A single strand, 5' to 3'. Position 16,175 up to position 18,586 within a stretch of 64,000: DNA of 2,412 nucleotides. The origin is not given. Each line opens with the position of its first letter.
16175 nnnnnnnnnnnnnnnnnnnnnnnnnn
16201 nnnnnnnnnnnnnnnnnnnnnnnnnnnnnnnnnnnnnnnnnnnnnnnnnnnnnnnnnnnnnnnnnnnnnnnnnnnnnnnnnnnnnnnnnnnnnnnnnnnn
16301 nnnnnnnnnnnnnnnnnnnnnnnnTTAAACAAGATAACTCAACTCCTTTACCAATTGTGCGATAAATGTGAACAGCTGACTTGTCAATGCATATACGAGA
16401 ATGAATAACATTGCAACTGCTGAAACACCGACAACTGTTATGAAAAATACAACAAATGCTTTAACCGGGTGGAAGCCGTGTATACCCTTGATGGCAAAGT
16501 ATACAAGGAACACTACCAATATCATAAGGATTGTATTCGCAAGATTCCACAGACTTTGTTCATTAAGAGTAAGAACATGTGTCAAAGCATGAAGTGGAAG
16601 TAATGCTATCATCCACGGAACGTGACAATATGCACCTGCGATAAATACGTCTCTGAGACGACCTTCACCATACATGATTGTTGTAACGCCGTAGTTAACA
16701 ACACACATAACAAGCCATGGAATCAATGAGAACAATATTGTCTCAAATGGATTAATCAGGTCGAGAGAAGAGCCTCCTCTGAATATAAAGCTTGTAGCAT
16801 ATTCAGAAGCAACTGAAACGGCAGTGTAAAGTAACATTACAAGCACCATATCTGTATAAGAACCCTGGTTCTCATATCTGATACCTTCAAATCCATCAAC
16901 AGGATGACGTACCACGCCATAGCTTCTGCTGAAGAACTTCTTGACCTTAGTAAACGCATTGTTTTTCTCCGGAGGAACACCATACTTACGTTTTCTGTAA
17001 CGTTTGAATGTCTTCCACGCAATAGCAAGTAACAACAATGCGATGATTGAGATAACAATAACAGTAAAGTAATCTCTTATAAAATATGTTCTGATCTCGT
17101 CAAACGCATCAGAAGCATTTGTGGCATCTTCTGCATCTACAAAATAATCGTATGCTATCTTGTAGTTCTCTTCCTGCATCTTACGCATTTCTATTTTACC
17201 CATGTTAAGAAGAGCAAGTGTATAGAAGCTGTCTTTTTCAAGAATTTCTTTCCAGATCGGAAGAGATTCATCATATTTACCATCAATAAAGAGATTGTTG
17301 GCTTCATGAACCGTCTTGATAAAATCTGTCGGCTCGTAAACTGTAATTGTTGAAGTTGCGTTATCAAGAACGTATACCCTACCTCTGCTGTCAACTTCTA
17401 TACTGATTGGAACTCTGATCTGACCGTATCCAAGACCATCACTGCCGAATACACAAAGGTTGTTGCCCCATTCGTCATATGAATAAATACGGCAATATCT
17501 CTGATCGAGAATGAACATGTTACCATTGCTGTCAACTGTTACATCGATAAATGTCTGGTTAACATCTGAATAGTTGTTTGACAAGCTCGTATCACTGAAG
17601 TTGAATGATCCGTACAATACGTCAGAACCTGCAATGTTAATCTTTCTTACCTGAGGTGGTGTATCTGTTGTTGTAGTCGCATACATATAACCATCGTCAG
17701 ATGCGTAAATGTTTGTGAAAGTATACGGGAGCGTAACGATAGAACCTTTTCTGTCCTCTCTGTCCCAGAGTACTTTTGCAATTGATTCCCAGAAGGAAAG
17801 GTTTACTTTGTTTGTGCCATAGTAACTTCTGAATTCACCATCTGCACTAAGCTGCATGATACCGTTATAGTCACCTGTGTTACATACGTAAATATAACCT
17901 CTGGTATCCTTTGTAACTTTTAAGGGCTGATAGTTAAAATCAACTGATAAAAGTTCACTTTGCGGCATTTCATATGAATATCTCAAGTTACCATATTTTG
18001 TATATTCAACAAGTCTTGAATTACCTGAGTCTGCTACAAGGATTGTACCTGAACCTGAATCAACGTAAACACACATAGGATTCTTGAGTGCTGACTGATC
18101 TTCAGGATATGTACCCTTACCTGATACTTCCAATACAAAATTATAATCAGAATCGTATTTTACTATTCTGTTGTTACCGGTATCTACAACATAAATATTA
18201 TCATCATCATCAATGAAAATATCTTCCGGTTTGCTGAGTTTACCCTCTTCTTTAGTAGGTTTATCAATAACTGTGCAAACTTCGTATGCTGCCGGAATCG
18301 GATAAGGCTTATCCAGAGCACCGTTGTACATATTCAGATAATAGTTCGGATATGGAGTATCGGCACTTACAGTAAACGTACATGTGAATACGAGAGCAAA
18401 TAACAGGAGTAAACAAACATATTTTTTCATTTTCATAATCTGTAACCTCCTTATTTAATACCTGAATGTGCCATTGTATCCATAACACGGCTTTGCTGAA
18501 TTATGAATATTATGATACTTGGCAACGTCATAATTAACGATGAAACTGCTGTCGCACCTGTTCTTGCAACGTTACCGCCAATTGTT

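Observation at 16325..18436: Secreted NHL beta-propeller fused to a Yip1-like polytopic membrane domain inside a sugar ABC operon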

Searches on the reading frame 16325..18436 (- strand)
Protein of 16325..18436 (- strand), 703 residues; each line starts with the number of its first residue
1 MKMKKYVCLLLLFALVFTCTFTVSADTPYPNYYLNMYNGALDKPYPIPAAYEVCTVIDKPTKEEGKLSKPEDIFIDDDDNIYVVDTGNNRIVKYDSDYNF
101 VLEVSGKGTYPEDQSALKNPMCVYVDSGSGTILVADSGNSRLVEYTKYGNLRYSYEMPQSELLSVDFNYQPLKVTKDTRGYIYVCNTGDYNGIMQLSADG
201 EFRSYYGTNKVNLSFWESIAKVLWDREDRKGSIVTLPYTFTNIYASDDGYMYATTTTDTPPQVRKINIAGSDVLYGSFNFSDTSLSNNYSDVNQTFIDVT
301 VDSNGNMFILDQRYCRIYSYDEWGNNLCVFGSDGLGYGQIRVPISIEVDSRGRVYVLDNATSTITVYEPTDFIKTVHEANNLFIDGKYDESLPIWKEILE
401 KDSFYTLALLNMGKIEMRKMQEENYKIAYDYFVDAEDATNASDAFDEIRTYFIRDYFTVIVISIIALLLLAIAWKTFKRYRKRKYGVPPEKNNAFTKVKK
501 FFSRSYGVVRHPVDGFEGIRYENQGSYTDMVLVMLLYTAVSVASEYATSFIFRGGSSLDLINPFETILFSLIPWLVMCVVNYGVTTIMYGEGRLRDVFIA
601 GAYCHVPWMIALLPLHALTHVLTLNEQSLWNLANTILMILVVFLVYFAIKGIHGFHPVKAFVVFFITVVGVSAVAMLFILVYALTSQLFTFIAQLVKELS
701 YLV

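Call 4: search_protein_families(library=pfam, proteins=[window:16325-18436:-], max_evalue=0.01)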
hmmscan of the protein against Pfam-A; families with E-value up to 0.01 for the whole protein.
window:16325-18436:- (703 aa): 3 families
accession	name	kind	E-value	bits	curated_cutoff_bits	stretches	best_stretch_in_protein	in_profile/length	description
PF01436.27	NHL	-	1.7e-15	56.6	20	2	67-94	1-28/28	NHL repeat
PF04893.22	Yip1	-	9.7e-10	39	28.6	1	507-676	2-170/173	Yip1 domain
PF08450.18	SGL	-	0.00098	19.2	26.3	1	76-162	143-227/246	SMP-30/Gluconolactonase/LRE-like region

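Call 5: search_protein_families(library=ncbifam, proteins=[window:16325-18436:-], max_evalue=0.01)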
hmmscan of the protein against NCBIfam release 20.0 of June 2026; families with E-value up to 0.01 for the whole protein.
window:16325-18436:- (703 aa): 3 families
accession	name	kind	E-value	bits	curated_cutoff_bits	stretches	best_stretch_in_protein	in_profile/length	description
NF035926.1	scyF_NHL_VPEP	equivalog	3.1e-20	72.7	350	3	302-369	208-275/376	scytonemin biosynthesis PEP-CTERM protein ScyF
NF033206.1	ScyE_fam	subfamily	0.00018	21.2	80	0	58-97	134-168/333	ScyD/ScyE family protein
NF053768.1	CIS12_fam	equivalog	0.0022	16.7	860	0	276-369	27-115/715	CIS12 family contractile injection system protein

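Call 6: find_homologous_proteins(query=window:16325-18436:-)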
Query window:16325-18436:- (703 aa): 337 proteins with E <= 0.001 among 8000 candidates; the best 120 are listed.
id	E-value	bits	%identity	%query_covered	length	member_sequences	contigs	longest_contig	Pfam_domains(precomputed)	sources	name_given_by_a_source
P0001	0.0e+0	1600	100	100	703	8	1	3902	PF04893.23,PF01436.28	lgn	-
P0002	0.0e+0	1461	89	100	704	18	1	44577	PF04893.23,PF01436.28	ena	-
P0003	0.0e+0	1377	84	100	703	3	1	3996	PF04893.23,PF01436.28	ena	-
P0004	0.0e+0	1322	81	100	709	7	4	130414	PF04893.23,PF01436.28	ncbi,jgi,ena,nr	ncbi:MAG: hypothetical protein E7385_02715 [Ruminococcaceae bacterium]|nr:hypothetical protein [Osci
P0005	0.0e+0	1047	91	71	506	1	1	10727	PF01436.28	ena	-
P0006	2.1e-292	990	62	100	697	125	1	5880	PF04893.23,PF01436.28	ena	-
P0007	2.1e-288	977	61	100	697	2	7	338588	PF04893.23,PF01436.28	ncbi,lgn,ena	-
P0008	4.6e-288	976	62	100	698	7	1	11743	PF04893.23,PF01436.28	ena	-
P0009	1.2e-287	974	61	100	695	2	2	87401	PF04893.23,PF01436.28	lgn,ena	-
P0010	3.6e-287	973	62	100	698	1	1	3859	PF04893.23,PF01436.28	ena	-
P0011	3.6e-287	973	62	100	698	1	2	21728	PF04893.23,PF01436.28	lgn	-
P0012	4.1e-287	972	62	100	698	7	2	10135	PF04893.23,PF01436.28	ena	-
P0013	7.4e-287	972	62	100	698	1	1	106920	PF04893.23,PF01436.28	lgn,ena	-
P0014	8.2e-287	971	62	100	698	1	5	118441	PF04893.23,PF01436.28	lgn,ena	-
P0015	1.1e-286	971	62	100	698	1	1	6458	PF04893.23,PF01436.28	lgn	-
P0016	1.2e-286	971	62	100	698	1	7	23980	PF04893.23,PF01436.28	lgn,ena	-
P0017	1.2e-286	971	62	100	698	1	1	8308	PF04893.23,PF01436.28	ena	-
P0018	1.7e-286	970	62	100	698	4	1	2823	PF04893.23,PF01436.28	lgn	-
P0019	2.5e-286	970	62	100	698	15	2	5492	PF04893.23,PF01436.28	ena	-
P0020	2.7e-286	970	61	100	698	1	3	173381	PF04893.23,PF01436.28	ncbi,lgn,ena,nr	ncbi:MAG: YIP1 family protein [Clostridia bacterium]|nr:YIP1 family protein [Clostridia bacterium]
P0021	3.4e-286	969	61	100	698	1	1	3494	PF04893.23,PF01436.28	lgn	-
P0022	4.8e-286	969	60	100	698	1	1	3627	PF04893.23,PF01436.28,PF07719.24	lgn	-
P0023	3.5e-285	966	60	100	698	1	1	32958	PF04893.23,PF01436.28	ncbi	-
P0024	6.1e-285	965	61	100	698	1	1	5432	PF04893.23,PF01436.28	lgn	-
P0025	1.8e-283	960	61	100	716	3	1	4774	PF04893.23,PF01436.28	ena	-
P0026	9.3e-283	958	60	100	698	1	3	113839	PF04893.23,PF01436.28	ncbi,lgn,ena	-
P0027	1.3e-282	957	60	100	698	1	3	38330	PF04893.23,PF01436.28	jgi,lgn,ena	jgi:DNA-binding beta-propeller fold protein YncE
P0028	2.9e-282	956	60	100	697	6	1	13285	PF04893.23,PF00515.35,PF01436.28,PF07719.24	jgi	-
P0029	4.1e-282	956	60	100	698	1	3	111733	PF04893.23,PF01436.28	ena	-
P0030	1.6e-281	954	60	98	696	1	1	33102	PF04893.23,PF01436.28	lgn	-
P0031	4.0e-281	953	60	100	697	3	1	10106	PF04893.23,PF01436.28,PF08450.19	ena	-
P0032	1.9e-280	950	59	100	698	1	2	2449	PF04893.23,PF01436.28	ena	-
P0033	2.5e-280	950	59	100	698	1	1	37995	PF04893.23,PF01436.28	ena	-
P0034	2.7e-280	950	59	100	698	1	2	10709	PF04893.23,PF01436.28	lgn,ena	-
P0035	2.7e-280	950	59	100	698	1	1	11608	PF04893.23,PF01436.28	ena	-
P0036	3.1e-280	950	59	100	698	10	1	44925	PF04893.23,PF01436.28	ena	-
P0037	3.2e-280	950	59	100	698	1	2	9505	PF04893.23,PF01436.28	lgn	-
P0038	3.3e-280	950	59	100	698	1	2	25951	PF04893.23,PF01436.28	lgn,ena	-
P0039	3.5e-280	949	59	100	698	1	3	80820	PF04893.23,PF01436.28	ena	-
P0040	4.5e-280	949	59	100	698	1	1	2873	PF04893.23,PF01436.28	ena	-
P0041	4.8e-280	949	59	100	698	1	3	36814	PF04893.23,PF01436.28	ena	-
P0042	4.8e-280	949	59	100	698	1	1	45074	PF04893.23,PF01436.28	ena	-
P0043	5.2e-280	949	61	100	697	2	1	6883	PF04893.23,PF01436.28,PF08450.19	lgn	-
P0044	5.8e-280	949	59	100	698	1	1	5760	PF04893.23,PF01436.28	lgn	-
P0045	9.1e-280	948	59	100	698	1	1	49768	PF04893.23,PF01436.28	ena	-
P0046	1.0e-279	948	59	100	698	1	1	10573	PF04893.23,PF01436.28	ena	-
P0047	1.1e-279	948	59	100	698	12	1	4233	PF04893.23,PF01436.28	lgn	-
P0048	1.8e-279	947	59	100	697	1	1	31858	PF04893.23,PF00515.35,PF01436.28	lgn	-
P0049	2.1e-279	947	59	100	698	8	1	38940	PF04893.23,PF01436.28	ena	-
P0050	2.5e-278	943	59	100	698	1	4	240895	PF04893.23,PF01436.28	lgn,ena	-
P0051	2.7e-278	943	59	100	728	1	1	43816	PF04893.23,PF01436.28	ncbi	-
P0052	1.0e-277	941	59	100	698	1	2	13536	PF04893.23,PF01436.28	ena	-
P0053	2.7e-273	927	59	98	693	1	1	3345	PF04893.23,PF01436.28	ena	-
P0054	1.0e-272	925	59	100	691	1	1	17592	PF04893.23,PF01436.28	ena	-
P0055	3.8e-272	923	58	99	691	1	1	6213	PF04893.23,PF01436.28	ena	-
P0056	2.1e-271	920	61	100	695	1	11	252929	PF04893.23,PF07494.18,PF01436.28,PF06739.18,PF08450.19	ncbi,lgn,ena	-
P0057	3.2e-270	917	58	100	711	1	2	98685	PF04893.23,PF01436.28,PF07719.24,PF08450.19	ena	-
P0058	6.0e-270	916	58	100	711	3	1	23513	PF04893.23,PF01436.28,PF08450.19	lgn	-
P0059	3.1e-266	903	58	100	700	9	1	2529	PF04893.23,PF01436.28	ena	-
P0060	1.5e-259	881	57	100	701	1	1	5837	PF04893.23,PF00515.35,PF13424.13,PF01436.28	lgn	-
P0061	1.1e-257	875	57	98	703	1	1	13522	PF04893.23,PF01436.28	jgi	-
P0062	2.6e-257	874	57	100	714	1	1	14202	PF04893.23,PF01436.28,PF08450.19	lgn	-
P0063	4.3e-257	873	57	98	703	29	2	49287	PF04893.23,PF01436.28,PF08450.19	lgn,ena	-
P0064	9.7e-256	869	57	98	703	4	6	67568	PF04893.23,PF01436.28,PF08450.19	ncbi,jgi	jgi:sugar lactone lactonase YvrE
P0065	5.3e-255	866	56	100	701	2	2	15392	PF04893.23,PF00515.35,PF01436.28,PF07719.24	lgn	-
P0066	1.2e-253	862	56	99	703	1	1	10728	PF04893.23,PF01436.28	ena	-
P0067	2.4e-252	858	56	100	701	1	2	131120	PF04893.23,PF00515.35,PF13424.13,PF01436.28,PF08450.19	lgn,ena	-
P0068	3.9e-252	857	56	100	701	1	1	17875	PF04893.23,PF00515.35,PF13424.13,PF01436.28,PF08450.19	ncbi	-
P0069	3.4e-251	854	55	100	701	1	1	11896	PF04893.23,PF00515.35,PF13424.13,PF01436.28,PF07719.24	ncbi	-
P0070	3.8e-251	854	56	97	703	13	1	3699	PF04893.23,PF01436.28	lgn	-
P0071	4.1e-251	853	57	98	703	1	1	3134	PF04893.23,PF01436.28,PF08450.19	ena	-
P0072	1.7e-250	851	57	100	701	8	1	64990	PF04893.23,PF01436.28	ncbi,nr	ncbi:MAG: YIP1 family protein [Clostridia bacterium]|nr:YIP1 family protein [Clostridia bacterium]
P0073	6.3e-250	849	56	100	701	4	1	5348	PF04893.23,PF01436.28,PF07719.24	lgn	-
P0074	1.1e-247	842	56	100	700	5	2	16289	PF04893.23,PF01436.28,PF07719.24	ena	-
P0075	5.5e-245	833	56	99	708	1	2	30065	PF04893.23,PF13424.13,PF01436.28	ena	-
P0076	2.7e-244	831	61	84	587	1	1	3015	PF04893.23,PF01436.28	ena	-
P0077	2.9e-241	821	55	100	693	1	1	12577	PF04893.23,PF01436.28,PF25021.2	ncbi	-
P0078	4.3e-240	817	54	97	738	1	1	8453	PF04893.23,PF17170.11,PF21349.3,PF01436.28,PF08450.19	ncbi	-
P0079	4.7e-234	797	53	100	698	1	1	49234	PF04893.23,PF01436.28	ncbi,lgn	-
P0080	6.6e-231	787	61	83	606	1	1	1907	PF01436.28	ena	-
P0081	7.3e-229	780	51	100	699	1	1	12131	PF04893.23,PF01436.28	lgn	-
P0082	2.2e-226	772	53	100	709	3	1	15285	PF04893.23,PF01436.28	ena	-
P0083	7.0e-225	767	53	100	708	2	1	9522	PF04893.23,PF01436.28,PF25021.2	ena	-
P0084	1.0e-221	756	52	97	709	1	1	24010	PF04893.23,PF01436.28,PF08450.19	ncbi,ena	-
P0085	3.4e-221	755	52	99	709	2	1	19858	PF04893.23,PF01436.28,PF08450.19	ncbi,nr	ncbi:MAG: YIP1 family protein [Clostridia bacterium]|nr:YIP1 family protein [Clostridia bacterium]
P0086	1.4e-219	749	50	100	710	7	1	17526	PF04893.23,PF01436.28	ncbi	-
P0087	9.7e-219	746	51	97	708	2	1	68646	PF04893.23,PF01436.28,PF25021.2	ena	-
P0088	1.1e-217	743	50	100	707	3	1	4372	PF04893.23,PF22807.3,PF01436.28,PF08450.19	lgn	-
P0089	1.5e-217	742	52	97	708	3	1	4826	PF04893.23,PF01436.28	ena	-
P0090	2.1e-216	739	50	100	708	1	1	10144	PF04893.23,PF13424.13,PF01436.28,PF25021.2,PF08450.19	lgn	-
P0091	2.7e-216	738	50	100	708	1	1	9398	PF04893.23,PF01436.28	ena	-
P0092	3.4e-215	735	50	100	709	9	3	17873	PF04893.23,PF01436.28,PF08450.19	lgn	-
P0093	1.0e-214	733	50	97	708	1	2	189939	PF04893.23,PF01436.28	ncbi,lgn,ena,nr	ncbi:MAG: YIP1 family protein [Clostridia bacterium]|nr:YIP1 family protein [Clostridia bacterium]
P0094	2.1e-214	732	50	100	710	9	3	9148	PF04893.23,PF01436.28,PF25021.2,PF08450.19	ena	-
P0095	4.0e-213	728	49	100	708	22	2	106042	PF04893.23,PF01436.28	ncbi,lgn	-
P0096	4.6e-211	721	48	100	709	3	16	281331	PF04893.23,PF22807.3,PF01436.28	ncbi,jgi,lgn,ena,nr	ncbi:MAG: hypothetical protein E7384_07285 [Ruminococcaceae bacterium]|nr:hypothetical protein [Osci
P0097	2.4e-209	715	49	100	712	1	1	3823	PF04893.23,PF01436.28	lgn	-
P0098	2.5e-209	715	49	100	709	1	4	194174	PF04893.23,PF01436.28,PF08450.19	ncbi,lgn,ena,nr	ncbi:MAG: YIP1 family protein [Clostridia bacterium]|nr:YIP1 family protein [Clostridia bacterium]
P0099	1.0e-208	713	49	100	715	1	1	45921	PF04893.23,PF01436.28,PF25021.2,PF08450.19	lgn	-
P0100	7.4e-208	710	49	100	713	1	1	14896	PF04893.23,PF01436.28,PF08450.19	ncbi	-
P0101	1.0e-206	707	49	100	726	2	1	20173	PF04893.23,PF01436.28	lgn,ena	-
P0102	2.3e-204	699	58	76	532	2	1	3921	PF04893.23,PF00515.35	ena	-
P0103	5.0e-202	691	49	100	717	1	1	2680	PF04893.23,PF01436.28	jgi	-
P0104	1.2e-200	687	48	100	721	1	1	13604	PF04893.23,PF17170.11,PF01436.28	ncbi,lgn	-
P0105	6.5e-198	678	47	100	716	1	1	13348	PF04893.23,PF01436.28,PF08450.19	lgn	-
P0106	1.5e-197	676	47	100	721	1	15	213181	PF04893.23,PF17170.11,PF13424.13,PF01436.28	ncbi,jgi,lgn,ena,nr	ncbi:MAG: hypothetical protein E7388_05540 [Ruminococcaceae bacterium]|nr:hypothetical protein [Osci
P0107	9.1e-197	674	47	100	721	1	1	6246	PF04893.23,PF13424.13,PF01436.28,PF25021.2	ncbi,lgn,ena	-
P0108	2.6e-114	401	48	60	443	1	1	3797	PF01436.28,PF08450.19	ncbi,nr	ncbi:MAG: NHL repeat-containing protein, partial [Clostridiales bacterium]|nr:NHL repeat-containing 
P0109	2.8e-99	352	33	91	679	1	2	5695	PF04893.23,PF01436.28,PF08450.19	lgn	-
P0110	1.8e-97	346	31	91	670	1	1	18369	PF04893.23,PF01436.28,PF08450.19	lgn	-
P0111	6.1e-86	308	30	96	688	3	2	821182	PF04893.23,PF01436.28,PF08450.19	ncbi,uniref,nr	ncbi:YIP1 family protein [Paenibacillus mendelii]|uniref:YIP1 family protein n=1 Tax=Paenibacillus m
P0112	4.2e-84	301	29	100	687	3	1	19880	PF04893.23,PF01436.28,PF08450.19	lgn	-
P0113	6.6e-84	301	29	99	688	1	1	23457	PF04893.23,PF01436.28,PF25021.2,PF06739.18,PF08450.19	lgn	-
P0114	1.9e-83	299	30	99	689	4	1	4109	PF04893.23,PF01436.28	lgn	-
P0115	3.0e-81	292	29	99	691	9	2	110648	PF04893.23,PF13432.13,PF01436.28,PF08450.19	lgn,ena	-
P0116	1.0e-79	287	29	99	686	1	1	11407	PF04893.23,PF01436.28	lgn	-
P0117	5.8e-78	281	30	90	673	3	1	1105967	PF04893.23,PF01436.28,PF25021.2,PF06739.18,PF08450.19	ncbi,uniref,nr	ncbi:YIP1 family protein [Lederbergia citrea]|uniref:YIP1 family protein n=1 Tax=Lederbergia citrea 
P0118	8.1e-78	281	29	83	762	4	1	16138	PF04893.23,PF01436.28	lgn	-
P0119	2.9e-77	279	27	100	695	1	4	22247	PF04893.23,PF01436.28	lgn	-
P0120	3.6e-73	265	29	93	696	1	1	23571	PF04893.23,PF01436.28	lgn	-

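Call 9: find_encoding_contigs(protein=P0111, flank=10000, max_places=2)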
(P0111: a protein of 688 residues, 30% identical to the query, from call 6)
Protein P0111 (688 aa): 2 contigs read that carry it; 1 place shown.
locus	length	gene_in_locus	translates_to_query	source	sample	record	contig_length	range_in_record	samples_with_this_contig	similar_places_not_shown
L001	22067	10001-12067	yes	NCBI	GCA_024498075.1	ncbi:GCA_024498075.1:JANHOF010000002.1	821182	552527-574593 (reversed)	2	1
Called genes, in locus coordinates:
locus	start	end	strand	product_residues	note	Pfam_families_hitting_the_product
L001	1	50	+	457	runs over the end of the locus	PF08673:RsbU_N, PF00989:PAS, PF12860:PAS_7, PF00512:HisKA, PF02518:HATPase_c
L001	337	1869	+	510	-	PF02789:Peptidase_M17_N, PF00883:Peptidase_M17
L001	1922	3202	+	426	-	PF07690:MFS_1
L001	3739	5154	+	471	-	PF01547:SBP_bac_1, PF13416:SBP_bac_8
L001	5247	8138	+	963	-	PF01547:SBP_bac_1, PF13416:SBP_bac_8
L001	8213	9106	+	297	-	-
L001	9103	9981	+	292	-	PF00528:BPD_transp_1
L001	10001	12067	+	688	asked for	PF08450:SGL (faint), PF01436:NHL (weak), PF04893:Yip1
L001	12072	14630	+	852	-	PF18952:DUF5696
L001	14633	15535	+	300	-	PF00528:BPD_transp_1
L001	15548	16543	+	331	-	PF00528:BPD_transp_1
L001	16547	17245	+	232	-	PF04131:NanE, PF00478:IMPDH (faint)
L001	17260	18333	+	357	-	PF16147:DUF4855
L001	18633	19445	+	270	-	PF23023:Anti-Pycsar_Apyc1 (weak), PF12706:Lactamase_B_2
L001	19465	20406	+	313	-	PF14488:DUF4434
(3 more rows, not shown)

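Call 10: find_encoding_contigs(protein=P0117, flank=10000, max_places=2)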
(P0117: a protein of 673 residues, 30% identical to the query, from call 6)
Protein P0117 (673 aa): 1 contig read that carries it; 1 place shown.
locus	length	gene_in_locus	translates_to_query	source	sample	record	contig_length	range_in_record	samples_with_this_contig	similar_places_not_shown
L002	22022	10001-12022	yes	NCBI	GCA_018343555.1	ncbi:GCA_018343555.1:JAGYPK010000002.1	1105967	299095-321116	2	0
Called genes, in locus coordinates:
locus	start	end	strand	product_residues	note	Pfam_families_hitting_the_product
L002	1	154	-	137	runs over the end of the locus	PF08570:DUF1761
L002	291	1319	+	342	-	PF01408:GFO_IDH_MocA, PF22685:Gal80p_C-like (faint), PF02894:GFO_IDH_MocA_C, PF22725:GFO_IDH_MocA_C3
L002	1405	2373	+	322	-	PF01261:AP_endonuc_2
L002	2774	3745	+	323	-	PF00356:LacI, PF00532:Peripla_BP_1, PF13407:Peripla_BP_4, PF13377:Peripla_BP_3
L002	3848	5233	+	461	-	PF01547:SBP_bac_1, PF13416:SBP_bac_8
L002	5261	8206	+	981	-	PF01547:SBP_bac_1, PF13416:SBP_bac_8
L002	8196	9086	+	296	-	PF00528:BPD_transp_1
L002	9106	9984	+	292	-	PF00528:BPD_transp_1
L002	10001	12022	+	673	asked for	PF08450:SGL (faint), PF01436:NHL (faint), PF06739:SBBP (faint), PF25021:TEN_NHL (faint), PF04893:Yip1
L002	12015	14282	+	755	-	PF18952:DUF5696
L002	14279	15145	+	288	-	PF00528:BPD_transp_1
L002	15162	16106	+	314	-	PF00528:BPD_transp_1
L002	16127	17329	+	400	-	PF10091:Glycoamylase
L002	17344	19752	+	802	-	PF01301:Glyco_hydro_35, PF02449:Glyco_hydro_42, PF22369:GLMA_2nd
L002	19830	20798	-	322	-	PF00356:LacI, PF00532:Peripla_BP_1, PF13407:Peripla_BP_4, PF13377:Peripla_BP_3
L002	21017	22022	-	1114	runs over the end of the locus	PF21958:SOGP_N, PF21250:SOGP_2nd, PF17167:Glyco_hydro_94, PF21270:SOGP_4th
